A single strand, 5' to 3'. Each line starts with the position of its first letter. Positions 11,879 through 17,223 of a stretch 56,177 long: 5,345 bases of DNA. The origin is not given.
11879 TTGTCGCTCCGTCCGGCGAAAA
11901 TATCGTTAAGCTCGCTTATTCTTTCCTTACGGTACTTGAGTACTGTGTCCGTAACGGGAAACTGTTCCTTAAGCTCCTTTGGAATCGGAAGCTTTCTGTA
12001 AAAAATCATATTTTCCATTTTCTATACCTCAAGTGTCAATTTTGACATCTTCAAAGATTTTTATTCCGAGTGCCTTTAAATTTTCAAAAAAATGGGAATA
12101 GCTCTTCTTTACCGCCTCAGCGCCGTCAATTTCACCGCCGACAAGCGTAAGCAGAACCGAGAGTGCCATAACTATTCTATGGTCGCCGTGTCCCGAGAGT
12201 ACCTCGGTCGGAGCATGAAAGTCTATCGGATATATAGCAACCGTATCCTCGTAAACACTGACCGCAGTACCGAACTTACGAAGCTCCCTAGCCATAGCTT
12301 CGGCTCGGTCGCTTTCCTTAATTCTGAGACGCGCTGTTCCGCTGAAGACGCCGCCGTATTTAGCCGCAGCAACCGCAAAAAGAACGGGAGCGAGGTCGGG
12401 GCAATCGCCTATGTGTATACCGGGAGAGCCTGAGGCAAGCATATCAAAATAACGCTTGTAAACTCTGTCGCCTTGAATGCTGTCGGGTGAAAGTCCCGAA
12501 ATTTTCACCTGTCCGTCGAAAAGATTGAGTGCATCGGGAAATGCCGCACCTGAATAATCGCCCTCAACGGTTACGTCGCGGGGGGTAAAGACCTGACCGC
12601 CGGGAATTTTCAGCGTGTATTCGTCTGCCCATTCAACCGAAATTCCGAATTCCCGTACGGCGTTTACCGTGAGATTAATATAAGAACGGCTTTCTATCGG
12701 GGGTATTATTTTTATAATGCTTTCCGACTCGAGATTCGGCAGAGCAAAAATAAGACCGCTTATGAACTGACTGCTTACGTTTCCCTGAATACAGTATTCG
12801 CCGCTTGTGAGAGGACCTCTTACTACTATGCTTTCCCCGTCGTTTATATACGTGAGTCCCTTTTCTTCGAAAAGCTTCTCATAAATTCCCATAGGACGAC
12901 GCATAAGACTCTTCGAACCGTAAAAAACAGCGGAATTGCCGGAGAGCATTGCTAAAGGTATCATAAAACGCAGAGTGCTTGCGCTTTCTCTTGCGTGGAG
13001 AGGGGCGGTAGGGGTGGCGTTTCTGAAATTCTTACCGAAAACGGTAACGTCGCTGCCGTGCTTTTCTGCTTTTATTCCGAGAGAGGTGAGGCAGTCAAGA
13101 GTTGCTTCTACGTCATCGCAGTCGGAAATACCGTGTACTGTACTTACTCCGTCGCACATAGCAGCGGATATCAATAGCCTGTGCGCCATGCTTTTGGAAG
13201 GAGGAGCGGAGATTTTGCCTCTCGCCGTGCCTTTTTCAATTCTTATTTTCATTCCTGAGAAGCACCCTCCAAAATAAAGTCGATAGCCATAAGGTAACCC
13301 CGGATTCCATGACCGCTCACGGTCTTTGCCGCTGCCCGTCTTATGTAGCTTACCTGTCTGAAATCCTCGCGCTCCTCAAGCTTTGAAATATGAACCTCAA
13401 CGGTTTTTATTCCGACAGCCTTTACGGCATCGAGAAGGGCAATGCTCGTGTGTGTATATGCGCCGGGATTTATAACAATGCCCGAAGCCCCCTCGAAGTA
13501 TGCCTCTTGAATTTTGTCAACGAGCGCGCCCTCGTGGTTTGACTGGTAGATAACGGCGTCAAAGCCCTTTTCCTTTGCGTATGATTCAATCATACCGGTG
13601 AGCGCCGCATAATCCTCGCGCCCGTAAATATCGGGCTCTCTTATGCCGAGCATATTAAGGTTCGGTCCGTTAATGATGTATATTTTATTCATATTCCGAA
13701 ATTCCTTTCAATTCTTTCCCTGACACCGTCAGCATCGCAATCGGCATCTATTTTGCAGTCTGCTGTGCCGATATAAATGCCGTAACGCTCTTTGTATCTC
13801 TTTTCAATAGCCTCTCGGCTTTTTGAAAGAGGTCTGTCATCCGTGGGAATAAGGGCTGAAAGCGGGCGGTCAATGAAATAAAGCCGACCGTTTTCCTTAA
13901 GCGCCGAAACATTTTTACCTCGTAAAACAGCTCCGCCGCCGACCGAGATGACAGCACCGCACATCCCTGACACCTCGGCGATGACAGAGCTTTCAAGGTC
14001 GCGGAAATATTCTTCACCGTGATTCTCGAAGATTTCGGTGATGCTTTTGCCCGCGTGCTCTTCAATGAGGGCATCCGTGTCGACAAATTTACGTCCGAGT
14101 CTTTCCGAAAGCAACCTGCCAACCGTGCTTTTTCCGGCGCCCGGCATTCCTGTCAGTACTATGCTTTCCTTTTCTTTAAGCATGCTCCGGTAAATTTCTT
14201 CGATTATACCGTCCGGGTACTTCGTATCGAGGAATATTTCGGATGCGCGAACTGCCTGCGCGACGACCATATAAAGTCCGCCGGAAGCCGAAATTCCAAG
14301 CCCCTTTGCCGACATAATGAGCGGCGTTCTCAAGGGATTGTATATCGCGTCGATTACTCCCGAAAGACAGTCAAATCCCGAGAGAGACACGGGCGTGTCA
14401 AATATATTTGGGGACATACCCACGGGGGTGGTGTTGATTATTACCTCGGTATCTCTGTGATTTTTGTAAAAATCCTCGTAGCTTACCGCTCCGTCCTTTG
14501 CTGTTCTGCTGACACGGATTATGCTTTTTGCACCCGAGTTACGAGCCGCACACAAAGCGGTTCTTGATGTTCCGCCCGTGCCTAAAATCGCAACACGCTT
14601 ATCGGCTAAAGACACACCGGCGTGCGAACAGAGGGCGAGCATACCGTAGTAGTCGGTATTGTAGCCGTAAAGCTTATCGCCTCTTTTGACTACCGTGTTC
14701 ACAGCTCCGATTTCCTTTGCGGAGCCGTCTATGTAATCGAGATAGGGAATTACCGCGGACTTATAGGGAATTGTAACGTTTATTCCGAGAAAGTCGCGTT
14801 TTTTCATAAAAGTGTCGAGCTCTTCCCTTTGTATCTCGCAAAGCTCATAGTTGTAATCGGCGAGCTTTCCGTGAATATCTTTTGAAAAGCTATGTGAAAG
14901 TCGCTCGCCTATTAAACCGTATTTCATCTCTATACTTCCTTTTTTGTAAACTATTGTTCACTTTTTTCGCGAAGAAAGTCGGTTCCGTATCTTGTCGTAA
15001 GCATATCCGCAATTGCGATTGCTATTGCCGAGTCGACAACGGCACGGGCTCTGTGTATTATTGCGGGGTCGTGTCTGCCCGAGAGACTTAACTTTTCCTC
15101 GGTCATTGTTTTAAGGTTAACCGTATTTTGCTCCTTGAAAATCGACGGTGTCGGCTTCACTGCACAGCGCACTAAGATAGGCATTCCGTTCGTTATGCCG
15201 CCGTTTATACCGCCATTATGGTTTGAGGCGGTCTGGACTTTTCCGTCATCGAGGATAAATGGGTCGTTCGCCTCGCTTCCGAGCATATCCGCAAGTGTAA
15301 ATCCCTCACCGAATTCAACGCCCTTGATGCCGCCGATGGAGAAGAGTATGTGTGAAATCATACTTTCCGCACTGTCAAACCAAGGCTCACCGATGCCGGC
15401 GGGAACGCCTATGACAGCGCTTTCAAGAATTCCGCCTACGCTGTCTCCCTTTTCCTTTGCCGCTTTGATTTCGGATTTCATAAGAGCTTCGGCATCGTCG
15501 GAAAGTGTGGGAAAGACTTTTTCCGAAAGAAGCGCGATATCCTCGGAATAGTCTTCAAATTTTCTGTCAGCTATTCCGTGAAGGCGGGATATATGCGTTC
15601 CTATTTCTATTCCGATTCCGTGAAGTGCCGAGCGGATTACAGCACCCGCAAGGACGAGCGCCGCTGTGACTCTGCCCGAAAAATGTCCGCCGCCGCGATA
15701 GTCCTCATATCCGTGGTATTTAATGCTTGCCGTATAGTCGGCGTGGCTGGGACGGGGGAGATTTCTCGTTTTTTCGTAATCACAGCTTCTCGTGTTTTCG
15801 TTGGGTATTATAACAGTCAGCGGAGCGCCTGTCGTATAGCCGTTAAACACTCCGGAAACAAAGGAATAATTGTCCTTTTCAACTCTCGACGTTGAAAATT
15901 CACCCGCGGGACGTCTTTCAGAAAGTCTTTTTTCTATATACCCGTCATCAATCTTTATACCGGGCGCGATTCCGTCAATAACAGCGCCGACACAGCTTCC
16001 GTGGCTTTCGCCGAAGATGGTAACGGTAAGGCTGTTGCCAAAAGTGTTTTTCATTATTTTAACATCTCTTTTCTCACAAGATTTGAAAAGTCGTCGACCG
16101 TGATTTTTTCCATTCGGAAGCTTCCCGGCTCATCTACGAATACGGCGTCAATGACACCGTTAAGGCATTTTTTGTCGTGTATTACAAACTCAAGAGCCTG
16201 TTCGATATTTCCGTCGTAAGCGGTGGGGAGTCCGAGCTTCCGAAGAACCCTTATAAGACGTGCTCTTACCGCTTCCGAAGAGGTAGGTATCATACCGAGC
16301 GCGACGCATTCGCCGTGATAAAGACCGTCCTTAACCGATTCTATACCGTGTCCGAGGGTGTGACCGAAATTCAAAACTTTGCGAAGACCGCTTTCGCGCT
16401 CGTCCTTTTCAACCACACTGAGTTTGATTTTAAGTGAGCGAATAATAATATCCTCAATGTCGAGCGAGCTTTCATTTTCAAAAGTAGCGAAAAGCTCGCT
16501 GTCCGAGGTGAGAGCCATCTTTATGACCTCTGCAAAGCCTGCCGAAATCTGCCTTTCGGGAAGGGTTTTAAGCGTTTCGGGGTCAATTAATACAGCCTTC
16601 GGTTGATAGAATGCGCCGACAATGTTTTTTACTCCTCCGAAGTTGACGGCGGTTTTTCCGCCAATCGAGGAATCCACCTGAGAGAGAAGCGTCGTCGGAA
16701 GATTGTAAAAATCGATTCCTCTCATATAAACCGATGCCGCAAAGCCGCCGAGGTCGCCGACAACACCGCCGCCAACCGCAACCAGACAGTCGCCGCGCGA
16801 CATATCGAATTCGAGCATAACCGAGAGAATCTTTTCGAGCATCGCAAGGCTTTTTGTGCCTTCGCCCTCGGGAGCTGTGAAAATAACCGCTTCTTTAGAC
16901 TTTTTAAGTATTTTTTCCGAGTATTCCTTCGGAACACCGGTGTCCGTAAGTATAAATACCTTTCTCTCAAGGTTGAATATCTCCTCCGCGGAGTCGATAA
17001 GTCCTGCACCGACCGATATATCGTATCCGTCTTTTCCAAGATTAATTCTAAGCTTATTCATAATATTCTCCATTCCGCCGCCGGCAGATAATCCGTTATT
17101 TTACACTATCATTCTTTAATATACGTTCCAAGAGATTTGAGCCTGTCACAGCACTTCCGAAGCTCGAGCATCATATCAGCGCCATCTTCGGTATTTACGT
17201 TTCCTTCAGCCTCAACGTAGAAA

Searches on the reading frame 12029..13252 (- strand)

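Call 70: search_protein_families(library=pfam, proteins=[window:12029-13252:-], max_evalue=0.00001)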
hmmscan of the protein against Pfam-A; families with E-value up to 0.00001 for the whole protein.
window:12029-13252:- (407 aa): 1 family
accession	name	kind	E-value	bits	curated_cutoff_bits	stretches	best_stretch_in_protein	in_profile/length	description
PF00275.25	EPSP_synthase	-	5.9e-61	206.9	22.8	1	10-392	7-417/417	EPSP synthase (3-phosphoshikimate 1-carboxyvinyltransferase)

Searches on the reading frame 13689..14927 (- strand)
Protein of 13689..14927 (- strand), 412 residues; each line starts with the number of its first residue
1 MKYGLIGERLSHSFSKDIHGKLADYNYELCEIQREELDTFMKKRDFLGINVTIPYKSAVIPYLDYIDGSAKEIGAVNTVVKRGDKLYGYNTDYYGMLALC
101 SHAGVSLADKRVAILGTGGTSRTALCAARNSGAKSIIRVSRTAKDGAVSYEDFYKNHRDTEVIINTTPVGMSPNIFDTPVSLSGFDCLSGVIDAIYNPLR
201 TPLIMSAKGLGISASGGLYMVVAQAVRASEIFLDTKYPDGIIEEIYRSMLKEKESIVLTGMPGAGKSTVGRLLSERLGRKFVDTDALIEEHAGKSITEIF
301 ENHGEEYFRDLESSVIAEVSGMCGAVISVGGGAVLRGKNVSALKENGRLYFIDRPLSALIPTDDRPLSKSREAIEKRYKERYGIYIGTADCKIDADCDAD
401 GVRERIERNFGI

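Call 70: search_protein_families(library=pfam, proteins=[window:13689-14927:-], max_evalue=0.00001)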
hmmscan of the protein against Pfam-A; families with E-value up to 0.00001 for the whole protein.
window:13689-14927:- (412 aa): 3 families
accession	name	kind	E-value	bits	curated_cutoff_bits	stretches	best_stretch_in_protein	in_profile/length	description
PF01202.28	SKI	-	2.4e-36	125.7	22.1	1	262-399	1-146/159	Shikimate kinase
PF08501.16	Shikimate_dh_N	-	4.6e-17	62.5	27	1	5-79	1-83/83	Shikimate dehydrogenase substrate binding domain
PF13238.12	AAA_18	-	6e-07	30.4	29.4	1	256-305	1-49/128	AAA domain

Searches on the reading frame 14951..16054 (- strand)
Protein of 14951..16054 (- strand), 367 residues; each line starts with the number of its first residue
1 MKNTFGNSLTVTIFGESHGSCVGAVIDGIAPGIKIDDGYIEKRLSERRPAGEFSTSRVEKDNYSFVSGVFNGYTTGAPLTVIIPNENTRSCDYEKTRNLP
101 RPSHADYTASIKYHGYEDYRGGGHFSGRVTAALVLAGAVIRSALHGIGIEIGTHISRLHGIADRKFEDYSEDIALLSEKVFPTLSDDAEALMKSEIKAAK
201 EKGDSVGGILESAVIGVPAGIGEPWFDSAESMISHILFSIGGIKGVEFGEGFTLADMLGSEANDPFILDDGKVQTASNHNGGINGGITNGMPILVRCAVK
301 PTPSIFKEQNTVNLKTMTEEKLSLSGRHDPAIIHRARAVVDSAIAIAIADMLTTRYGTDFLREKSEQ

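Call 70: search_protein_families(library=pfam, proteins=[window:14951-16054:-], max_evalue=0.00001)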
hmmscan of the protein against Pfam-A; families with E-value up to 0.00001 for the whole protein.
window:14951-16054:- (367 aa): 1 family
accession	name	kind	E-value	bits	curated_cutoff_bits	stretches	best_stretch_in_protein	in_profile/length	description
PF01264.26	Chorismate_synt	-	9.1e-120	399.7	27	1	9-352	1-326/327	Chorismate synthase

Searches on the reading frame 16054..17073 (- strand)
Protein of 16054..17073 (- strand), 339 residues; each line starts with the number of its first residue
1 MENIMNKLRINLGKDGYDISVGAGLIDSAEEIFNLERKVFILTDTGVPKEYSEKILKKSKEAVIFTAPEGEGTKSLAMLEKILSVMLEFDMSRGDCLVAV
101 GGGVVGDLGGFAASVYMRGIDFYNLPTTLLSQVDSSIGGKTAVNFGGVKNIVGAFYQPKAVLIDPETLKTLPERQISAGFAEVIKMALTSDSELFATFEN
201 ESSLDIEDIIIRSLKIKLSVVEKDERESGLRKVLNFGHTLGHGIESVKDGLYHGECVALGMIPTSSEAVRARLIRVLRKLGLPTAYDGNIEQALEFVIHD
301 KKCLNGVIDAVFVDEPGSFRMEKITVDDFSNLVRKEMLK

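Call 70: search_protein_families(library=pfam, proteins=[window:16054-17073:-], max_evalue=0.00001)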
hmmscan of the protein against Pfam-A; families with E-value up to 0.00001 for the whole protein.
window:16054-17073:- (339 aa): 4 families
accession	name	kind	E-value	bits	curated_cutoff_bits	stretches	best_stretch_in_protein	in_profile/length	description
PF01761.26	DHQ_synthase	-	2.9e-46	156.3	24.2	1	65-177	2-114/115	3-dehydroquinate synthase N-terminal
PF24621.2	DHQS_C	-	2.6e-31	108.9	27.6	1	179-302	1-143/144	3-dehydroquinate synthase C-terminal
PF00465.25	Fe-ADH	-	3.3e-06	27.2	31.3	1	19-117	4-104/168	Iron-containing alcohol dehydrogenase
PF13685.12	Fe-ADH_2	-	5.7e-06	26.8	28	1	26-169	7-146/149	Iron-containing alcohol dehydrogenase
